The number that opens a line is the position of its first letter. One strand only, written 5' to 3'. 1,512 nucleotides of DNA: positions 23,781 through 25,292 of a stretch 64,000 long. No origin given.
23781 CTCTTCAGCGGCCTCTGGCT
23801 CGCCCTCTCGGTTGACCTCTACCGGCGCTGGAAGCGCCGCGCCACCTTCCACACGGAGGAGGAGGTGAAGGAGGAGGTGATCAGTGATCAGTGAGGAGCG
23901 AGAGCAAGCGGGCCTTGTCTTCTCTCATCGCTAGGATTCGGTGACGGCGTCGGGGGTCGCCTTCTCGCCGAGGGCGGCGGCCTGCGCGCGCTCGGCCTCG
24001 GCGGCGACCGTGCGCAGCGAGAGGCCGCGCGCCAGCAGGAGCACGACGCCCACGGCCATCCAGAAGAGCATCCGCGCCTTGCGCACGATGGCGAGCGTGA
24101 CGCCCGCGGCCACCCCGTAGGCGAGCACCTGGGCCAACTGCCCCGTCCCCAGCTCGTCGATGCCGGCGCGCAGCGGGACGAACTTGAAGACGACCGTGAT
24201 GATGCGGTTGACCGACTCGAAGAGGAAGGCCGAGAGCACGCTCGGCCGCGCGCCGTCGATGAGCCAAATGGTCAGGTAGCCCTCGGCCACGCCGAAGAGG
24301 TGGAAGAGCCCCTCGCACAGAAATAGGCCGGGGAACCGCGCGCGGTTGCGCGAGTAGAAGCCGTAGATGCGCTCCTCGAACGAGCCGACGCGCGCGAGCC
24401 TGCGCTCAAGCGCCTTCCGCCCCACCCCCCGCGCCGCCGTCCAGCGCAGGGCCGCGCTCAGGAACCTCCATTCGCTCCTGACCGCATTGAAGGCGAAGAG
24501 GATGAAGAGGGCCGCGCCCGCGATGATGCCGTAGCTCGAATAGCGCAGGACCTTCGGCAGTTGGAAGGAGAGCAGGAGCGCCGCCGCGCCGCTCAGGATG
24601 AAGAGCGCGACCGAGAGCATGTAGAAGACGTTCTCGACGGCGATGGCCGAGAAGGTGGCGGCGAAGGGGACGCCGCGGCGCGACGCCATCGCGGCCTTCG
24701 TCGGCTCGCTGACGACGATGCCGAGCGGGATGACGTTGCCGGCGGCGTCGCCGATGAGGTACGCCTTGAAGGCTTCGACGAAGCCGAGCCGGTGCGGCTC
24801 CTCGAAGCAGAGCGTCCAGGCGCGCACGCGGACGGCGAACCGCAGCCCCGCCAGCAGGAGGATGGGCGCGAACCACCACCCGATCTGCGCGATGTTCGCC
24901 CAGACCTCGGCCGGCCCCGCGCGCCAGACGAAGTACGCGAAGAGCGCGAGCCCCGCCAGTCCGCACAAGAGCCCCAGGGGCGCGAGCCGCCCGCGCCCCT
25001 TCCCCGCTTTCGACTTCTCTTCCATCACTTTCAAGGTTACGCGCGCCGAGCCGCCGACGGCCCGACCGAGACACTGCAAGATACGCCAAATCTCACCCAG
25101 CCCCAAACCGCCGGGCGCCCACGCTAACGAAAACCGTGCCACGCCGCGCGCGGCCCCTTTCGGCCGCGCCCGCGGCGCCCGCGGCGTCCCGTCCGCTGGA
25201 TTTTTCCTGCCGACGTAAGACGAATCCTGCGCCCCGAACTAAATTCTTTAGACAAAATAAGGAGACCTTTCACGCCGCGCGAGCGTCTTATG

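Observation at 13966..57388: Inverted arrays of stop-codon-containing heptamer 'words' occupy most gene junctions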

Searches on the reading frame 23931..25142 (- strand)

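Call 6: search_protein_families(library=ncbifam, proteins=[window:23931-25142:-])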
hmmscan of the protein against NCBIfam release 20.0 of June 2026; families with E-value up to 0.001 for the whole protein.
window:23931-25142:- (403 aa): 1 family
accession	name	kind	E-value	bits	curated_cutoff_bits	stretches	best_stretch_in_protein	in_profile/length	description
TIGR03476.1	HpnL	subfamily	4.7e-21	75.4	195.65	1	57-361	5-306/318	putative membrane protein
